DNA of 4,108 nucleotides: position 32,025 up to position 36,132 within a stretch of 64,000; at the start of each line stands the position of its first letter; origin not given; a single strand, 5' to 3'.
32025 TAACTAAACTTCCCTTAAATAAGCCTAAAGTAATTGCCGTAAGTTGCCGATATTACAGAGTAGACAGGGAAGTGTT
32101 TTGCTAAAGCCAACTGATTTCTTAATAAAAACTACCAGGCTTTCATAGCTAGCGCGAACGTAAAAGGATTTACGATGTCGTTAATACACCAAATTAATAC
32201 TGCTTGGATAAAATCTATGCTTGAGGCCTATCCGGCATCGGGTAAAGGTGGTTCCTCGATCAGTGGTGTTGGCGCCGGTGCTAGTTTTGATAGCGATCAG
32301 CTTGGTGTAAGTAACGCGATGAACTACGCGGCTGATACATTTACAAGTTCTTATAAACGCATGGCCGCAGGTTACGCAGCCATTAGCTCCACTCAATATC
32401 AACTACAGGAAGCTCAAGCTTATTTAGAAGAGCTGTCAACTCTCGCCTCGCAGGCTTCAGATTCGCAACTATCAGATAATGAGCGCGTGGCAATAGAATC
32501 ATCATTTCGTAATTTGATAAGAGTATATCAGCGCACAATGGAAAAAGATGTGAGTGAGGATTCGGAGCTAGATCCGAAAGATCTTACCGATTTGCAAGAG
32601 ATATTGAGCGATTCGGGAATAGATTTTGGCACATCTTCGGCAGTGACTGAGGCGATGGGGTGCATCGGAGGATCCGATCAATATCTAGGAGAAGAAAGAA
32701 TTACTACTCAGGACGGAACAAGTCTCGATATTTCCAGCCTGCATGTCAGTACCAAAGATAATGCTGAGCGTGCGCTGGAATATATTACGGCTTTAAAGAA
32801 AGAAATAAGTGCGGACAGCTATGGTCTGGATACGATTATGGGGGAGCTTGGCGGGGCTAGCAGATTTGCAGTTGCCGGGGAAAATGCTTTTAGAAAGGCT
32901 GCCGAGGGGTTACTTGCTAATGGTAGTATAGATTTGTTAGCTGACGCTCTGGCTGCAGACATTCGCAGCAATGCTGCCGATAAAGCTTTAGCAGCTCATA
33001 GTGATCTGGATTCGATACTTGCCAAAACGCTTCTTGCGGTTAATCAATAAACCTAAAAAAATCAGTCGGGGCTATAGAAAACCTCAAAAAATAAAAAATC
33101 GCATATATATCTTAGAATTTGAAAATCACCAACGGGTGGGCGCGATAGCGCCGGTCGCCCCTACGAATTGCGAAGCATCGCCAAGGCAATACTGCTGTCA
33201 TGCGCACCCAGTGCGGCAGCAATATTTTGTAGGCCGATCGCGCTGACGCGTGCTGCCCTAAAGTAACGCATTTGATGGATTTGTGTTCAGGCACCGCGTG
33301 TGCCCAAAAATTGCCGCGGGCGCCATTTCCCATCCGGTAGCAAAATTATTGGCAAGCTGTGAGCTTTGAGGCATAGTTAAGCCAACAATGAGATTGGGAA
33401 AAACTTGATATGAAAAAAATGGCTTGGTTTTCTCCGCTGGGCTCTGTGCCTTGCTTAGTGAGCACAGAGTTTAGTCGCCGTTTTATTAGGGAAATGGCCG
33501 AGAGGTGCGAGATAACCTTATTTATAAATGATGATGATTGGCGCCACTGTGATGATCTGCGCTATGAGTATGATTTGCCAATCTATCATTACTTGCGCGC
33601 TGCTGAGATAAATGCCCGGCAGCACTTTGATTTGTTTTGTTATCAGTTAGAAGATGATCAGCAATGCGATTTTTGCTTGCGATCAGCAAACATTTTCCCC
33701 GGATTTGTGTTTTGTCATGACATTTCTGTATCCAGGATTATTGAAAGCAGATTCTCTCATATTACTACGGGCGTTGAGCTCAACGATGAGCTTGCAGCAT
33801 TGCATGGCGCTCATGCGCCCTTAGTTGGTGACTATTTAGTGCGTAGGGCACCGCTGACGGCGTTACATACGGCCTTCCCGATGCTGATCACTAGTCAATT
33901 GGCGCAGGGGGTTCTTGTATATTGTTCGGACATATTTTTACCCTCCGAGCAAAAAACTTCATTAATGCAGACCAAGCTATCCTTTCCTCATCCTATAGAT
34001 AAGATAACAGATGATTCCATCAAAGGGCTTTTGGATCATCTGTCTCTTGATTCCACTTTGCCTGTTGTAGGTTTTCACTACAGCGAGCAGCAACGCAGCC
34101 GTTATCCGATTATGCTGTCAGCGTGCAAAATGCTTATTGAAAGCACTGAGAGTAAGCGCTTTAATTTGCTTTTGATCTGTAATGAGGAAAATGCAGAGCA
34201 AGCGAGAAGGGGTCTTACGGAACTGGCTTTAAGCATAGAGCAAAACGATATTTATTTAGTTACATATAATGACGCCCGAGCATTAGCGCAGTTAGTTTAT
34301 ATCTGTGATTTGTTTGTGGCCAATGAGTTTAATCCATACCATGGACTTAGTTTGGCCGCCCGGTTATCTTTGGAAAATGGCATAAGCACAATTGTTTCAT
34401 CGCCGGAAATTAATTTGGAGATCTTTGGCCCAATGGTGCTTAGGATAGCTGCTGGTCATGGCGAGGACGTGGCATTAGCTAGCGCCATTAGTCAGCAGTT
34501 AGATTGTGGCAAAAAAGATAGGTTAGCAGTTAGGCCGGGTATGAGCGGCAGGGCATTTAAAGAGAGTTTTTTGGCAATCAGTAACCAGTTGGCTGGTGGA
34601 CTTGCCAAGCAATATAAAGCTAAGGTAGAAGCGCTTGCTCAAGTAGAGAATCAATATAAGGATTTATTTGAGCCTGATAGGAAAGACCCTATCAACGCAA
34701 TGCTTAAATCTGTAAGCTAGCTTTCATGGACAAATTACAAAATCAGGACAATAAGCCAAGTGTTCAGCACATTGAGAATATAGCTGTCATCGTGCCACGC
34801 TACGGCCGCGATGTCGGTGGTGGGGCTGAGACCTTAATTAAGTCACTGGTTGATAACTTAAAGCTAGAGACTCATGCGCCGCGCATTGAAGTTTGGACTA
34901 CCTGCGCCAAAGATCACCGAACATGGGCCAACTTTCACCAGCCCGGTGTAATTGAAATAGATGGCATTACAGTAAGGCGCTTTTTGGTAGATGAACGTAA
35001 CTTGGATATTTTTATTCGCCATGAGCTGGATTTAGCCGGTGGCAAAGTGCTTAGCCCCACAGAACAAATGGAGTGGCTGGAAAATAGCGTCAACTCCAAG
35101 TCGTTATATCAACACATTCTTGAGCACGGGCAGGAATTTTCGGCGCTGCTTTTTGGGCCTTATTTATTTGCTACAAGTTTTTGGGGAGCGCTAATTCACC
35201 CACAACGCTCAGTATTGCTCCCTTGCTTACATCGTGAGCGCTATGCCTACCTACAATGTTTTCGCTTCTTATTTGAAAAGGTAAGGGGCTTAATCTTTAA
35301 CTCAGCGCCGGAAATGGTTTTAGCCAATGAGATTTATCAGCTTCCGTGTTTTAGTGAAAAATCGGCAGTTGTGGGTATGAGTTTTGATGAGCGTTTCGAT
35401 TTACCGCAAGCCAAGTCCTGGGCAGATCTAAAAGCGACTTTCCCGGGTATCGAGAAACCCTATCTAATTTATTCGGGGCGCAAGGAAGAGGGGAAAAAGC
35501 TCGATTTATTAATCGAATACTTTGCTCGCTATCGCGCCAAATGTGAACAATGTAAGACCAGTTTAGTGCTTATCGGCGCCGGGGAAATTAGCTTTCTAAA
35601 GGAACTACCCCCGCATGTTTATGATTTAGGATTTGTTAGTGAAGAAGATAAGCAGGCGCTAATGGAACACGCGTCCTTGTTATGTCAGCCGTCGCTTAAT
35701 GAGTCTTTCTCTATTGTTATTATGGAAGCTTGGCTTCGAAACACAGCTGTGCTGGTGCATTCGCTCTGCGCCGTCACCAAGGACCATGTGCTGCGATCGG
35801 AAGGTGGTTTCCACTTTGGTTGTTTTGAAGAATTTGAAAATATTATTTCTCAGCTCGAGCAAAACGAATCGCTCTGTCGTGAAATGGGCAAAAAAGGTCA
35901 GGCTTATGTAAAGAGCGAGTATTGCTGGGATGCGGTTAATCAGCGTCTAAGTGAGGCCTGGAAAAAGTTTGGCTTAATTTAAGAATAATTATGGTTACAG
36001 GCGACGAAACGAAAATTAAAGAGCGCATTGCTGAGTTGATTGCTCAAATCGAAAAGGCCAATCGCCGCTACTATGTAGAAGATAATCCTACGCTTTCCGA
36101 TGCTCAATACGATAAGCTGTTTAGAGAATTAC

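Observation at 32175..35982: Orphan flagellin-like gene embedded among glycosyltransferases, with no flagellar genes nearby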

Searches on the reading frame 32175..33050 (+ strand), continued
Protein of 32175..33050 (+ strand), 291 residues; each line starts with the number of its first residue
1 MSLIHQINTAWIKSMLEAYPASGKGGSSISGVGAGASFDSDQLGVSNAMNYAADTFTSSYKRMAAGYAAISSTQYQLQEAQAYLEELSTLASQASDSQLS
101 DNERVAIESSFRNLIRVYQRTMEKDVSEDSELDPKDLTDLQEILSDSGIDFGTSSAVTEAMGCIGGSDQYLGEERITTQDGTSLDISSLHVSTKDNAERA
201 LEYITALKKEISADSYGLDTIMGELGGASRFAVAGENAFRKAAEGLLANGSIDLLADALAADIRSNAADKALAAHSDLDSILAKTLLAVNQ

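Call 108: search_protein_families(library=ncbifam, alignment_id=A1, max_evalue=0.1)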
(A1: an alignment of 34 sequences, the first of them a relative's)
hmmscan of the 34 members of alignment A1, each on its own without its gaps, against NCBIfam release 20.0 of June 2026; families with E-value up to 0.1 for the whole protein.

A. member 1, P0001 (291 aa): 0 families

B. families by the number of members that match (of 34 scanned): 33 families (the first 25 are shown)
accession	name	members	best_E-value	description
NF038071.1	lat_flg_LafA_2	19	1.8e-11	lateral flagellin LafA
NF009444.0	PRK12802.1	9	7.6e-07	flagellin domain-containing protein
NF009449.0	PRK12807.1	4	0.0012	flagellin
NF006467.0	PRK08869.1-2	3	6.3e-06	flagellin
NF009447.0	PRK12805.1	3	0.00016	FliC/FljB family flagellin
NF006470.0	PRK08869.1-5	3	0.0026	flagellin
NF006468.0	PRK08869.1-3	2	8.5e-05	polar flagellin E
NF006469.0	PRK08869.1-4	2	0.00056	flagellin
NF009448.0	PRK12806.1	2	0.0011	flagellin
NF009445.0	PRK12803.1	2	0.0012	flagellin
NF033376.1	lat_flg_LafA_1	1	0.0018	lateral flagellin LafA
TIGR02550.1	flagell_flgL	1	0.0022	flagellar hook-associated protein FlgL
NF053831.1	RU1PAldHalo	1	0.0035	ribulose-1-phosphate aldolase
TIGR04242.1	nodulat_NodC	1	0.0046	chitooligosaccharide synthase NodC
NF009450.0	PRK12808.1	1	0.0081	flagellin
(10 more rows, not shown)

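Call 111: search_protein_families(library=pfam, proteins=[L004:13179-14573:+, L006:11013-12503:+], max_evalue=10)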
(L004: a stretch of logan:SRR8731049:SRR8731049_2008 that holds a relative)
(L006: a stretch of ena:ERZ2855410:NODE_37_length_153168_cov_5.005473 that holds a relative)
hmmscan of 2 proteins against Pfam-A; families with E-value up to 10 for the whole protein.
L004:13179-14573:+ (465 aa): 1 family
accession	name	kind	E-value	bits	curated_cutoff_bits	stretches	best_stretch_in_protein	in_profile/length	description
PF13692.12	Glyco_trans_1_4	-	0.0021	18.7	27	1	263-347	34-110/142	Glycosyl transferases group 1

L006:11013-12503:+ (497 aa): 0 families

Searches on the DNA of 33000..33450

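Call 66: search_rna_families(source=window, start=33000, end=33450, threshold=evalue, max_evalue=1)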
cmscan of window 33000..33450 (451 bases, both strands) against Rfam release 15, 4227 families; matches with E-value up to 1: 0.
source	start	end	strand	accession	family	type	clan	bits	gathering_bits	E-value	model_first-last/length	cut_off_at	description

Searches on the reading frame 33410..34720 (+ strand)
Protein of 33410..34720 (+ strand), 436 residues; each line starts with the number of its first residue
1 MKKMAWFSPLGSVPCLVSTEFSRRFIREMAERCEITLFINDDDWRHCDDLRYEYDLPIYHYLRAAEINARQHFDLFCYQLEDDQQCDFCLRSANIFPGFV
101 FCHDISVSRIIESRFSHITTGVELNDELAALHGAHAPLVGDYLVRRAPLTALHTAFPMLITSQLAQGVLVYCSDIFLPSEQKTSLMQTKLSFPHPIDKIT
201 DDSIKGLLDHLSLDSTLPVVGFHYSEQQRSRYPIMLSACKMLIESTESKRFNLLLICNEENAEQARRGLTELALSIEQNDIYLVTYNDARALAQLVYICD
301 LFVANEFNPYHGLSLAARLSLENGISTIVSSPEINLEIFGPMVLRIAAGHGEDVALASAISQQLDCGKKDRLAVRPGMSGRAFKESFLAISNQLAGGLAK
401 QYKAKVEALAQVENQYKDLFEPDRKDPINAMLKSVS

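Call 3: search_protein_families(library=pfam, proteins=[window:33410-34720:+], max_evalue=1)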
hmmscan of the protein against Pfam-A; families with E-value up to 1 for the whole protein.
window:33410-34720:+ (436 aa): 0 families

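Call 4: search_protein_families(library=ncbifam, proteins=[window:33410-34720:+], max_evalue=1)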
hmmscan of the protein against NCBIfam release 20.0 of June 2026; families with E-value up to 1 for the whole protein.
window:33410-34720:+ (436 aa): 0 families

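Call 22: find_homologous_proteins(query=window:33410-34717:+, max_evalue=0.001)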
Query window:33410-34717:+ (436 aa): 1 proteins with E <= 0.001 among 8000 candidates.
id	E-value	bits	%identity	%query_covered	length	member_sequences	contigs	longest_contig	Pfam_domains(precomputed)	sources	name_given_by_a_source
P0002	5.8e-293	989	100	100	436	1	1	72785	-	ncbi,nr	ncbi:MAG: hypothetical protein IT292_07930 [Deltaproteobacteria bacterium]|nr:hypothetical protein [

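Call 23: search_solved_structures(query=window:33410-34717:+, max_evalue=10)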
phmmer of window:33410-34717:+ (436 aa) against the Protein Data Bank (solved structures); distinct sequences matched with E-value up to 10: 0.

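Call 69: predict_structure(protein=window:33410-34717:+)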
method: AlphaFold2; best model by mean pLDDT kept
length: 436 residues; sequences in the alignment: 1
mean_pLDDT: 39.1   pTM: 0.30
mean pLDDT of the five models: 39.1, 37.9, 32.0, 31.9, 28.0
residues with pLDDT >= 90: 0; 70-90: 0; 50-70: 70; < 50: 366
segments of 3 or more residues with pLDDT < 50: 1-19, 32-44, 57-221, 223-235, 237-239, 241-243, 245-248, 274-278, 285-402, 404-406, 408-410, 431-436
pLDDT, mean of each block of 10 residues (from residue 1): 24 37 54 48 50 49 30 40 44 40 34 30 30 30 32 35 30 27 24 29 38 44 45 48 48 54 58 50 46 38 32 34 35 29 33 35 32 32 40 40 47 52 51 43
secondary structure, 60 per line:
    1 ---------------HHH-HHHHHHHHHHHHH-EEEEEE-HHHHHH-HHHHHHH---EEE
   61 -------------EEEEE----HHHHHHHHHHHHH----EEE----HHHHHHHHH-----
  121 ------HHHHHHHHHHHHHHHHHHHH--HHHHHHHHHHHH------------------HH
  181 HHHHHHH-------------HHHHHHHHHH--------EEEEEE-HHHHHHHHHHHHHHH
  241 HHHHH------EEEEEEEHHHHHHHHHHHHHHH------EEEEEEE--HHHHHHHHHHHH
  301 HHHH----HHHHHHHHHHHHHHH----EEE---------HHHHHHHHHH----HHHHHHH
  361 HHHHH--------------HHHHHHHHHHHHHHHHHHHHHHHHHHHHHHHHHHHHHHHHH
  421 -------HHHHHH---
elements in order: H20-32 E34-39 H41-46 H48-54 E58-60 E74-78 H83-95 E100-102 H107-115 H127-146 H149-160 H179-187 H201-210 E219-224 H226-245 E252-258 H259-273 E280-286 H289-304 H309-323 E328-330 H340-349 H354-365 H380-420 H428-433

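Call 74: search_solved_structures(query=A3, max_evalue=10)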
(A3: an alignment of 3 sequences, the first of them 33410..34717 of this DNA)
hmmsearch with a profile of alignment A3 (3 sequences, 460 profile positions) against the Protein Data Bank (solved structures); distinct sequences matched with E-value up to 10: 1.
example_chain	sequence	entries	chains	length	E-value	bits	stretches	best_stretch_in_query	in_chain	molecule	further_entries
3okc_A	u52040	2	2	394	0.3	13.5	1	199-419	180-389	GDP-mannose-dependent alpha-(1-6)-phosphatidylinositol monomannoside mannosyltransferase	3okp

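Call 111: search_protein_families(library=pfam, proteins=[window:33410-34717:+], max_evalue=10)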
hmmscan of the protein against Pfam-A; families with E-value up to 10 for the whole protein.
window:33410-34717:+ (436 aa): 0 families

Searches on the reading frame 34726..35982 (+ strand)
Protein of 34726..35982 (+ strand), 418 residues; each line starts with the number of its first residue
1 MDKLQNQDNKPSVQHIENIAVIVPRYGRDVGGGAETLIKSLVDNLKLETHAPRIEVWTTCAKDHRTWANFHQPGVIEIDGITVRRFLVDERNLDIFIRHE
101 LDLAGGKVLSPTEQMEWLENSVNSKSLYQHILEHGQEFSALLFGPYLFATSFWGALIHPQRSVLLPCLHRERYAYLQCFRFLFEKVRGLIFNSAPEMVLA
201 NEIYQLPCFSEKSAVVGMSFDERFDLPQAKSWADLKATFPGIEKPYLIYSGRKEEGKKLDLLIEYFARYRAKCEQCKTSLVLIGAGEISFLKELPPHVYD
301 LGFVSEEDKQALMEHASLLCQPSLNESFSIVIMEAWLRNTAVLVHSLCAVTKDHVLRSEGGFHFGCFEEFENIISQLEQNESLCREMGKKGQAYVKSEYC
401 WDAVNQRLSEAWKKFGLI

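Call 3: search_protein_families(library=pfam, proteins=[window:34726-35982:+], max_evalue=1)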
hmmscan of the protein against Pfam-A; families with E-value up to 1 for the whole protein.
window:34726-35982:+ (418 aa): 4 families
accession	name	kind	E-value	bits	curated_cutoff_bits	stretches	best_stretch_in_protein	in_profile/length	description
PF00534.26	Glycos_transf_1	-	1e-17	64.7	26.4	1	243-392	14-170/172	Glycosyl transferases group 1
PF13692.12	Glyco_trans_1_4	-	1.4e-13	51.8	27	1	245-365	2-125/142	Glycosyl transferases group 1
PF20706.3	GT4-conflict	-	0.031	13.7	26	1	305-346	270-312/385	Family 4 Glycosyltransferase in conflict systems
PF13524.12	Glyco_trans_1_2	-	0.051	14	25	1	299-406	30-140/144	Glycosyl transferase-like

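Call 4: search_protein_families(library=ncbifam, proteins=[window:34726-35982:+], max_evalue=1)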
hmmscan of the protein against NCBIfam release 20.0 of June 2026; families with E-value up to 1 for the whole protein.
window:34726-35982:+ (418 aa): 18 families
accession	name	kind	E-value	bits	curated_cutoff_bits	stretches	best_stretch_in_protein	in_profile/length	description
NF038295.1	EPS_HpsP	equivalog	6.2e-14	51.8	550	1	243-414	206-386/388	hormogonium polysaccharide biosynthesis glycosyltransferase HpsP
NF046085.1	XrtY_assoc_Gly1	equivalog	7.7e-11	41.5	400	1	246-406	211-375/387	XrtY-associated glycosyltransferase XYAG1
NF041010.1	glycosy_Agl16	equivalog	3.6e-08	32.6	575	1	296-413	234-349/352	glycosylation protein Agl16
NF012028.0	PRK15484.1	subfamily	1.7e-07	30.7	618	1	292-413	253-376/380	lipopolysaccharide N-acetylglucosaminyltransferase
NF053787.1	GlcN_PG_synth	equivalog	3.8e-06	26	480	1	244-413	197-357/361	N-acetylglucosaminyl phosphatidylglycerol synthase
TIGR02149.1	glgA_Coryne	subfamily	1.6e-05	24.2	302.4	1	304-414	272-389/391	glycogen synthase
NF038229.1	Glyco4_Geo_Pelo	equivalog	1.9e-05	23.9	400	1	296-409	218-330/338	GPMC system family 4 glycosyltransferase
TIGR04157.1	glyco_rSAM_CFB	subfamily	3.9e-05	22.8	400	1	184-334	168-319/406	TIGR04157 family glycosyltransferase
NF041876.1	EPS_EpsE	equivalog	8.2e-05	22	400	1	293-399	273-380/389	exopolysaccharide biosynthesis GT4 family glycosyltransferase EpsE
TIGR04047.1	MSMEG_0565_glyc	hypoth_equivalog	0.0004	19.6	259.85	1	297-406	258-365/373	MSMEG_0565 family glycosyltransferase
TIGR03449.1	mycothiol_MshA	equivalog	0.00061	18.8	462.5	1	311-413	299-401/406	D-inositol-3-phosphate glycosyltransferase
NF053513.1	Gtran_IagA_BgsA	equivalog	0.0021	17.1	460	1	295-412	215-328/333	LTA glycolipid anchor biosynthesis glycosyltransferase, IagA/BgsA family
NF050063.1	ProtGlycPglJ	equivalog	0.0032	16.7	500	1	242-384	192-336/363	N-acetylgalactosamine-N,N'-diacetylbacillosaminyl-diphospho-undecaprenol 4-alpha-N-acetylgalactosaminyltransferase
TIGR03088.1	stp2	hypoth_equivalog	0.0042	16.2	409.05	1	245-409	195-367/374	TIGR03088 family PEP-CTERM/XrtA system glycosyltransferase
NF049987.1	DaglGlyslTfaseDgs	equivalog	0.01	14.8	500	1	292-413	208-325/332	processive diacylglycerol alpha-glucosyltransferase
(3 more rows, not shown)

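Call 99: find_related_loci(query=A4, collection=metagenome_contigs, flank=10000)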
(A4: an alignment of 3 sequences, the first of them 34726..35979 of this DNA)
Query A4 (418 aa) in metagenome_contigs; peptide patterns used: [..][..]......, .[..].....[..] (x = any residue, [..] = any of these).
113 stretches matched a pattern; 10 encode a relative of the query (tblastn E <= 1e-3); 10 distinct loci.
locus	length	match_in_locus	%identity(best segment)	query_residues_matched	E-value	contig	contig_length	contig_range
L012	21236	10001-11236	51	16-417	2e-134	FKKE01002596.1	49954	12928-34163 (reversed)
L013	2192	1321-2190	47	19-322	3e-91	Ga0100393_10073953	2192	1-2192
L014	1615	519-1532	39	18-364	3e-75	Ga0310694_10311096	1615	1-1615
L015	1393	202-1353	33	18-408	2e-69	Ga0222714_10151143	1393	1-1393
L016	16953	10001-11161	33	18-411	6e-60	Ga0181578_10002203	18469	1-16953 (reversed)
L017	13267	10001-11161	33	18-411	5e-60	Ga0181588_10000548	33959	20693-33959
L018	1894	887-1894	34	18-360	1e-57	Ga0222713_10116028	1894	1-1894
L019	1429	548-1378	38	18-305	3e-56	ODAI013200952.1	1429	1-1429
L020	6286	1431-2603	31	20-417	2e-45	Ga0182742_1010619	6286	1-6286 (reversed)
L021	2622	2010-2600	39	1-203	7e-40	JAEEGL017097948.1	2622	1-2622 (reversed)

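Call 111: search_protein_families(library=pfam, proteins=[L013:87-1307:+], max_evalue=10)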
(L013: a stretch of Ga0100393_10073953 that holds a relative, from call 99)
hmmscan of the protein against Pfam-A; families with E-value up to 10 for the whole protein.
L013:87-1307:+ (407 aa): 0 families
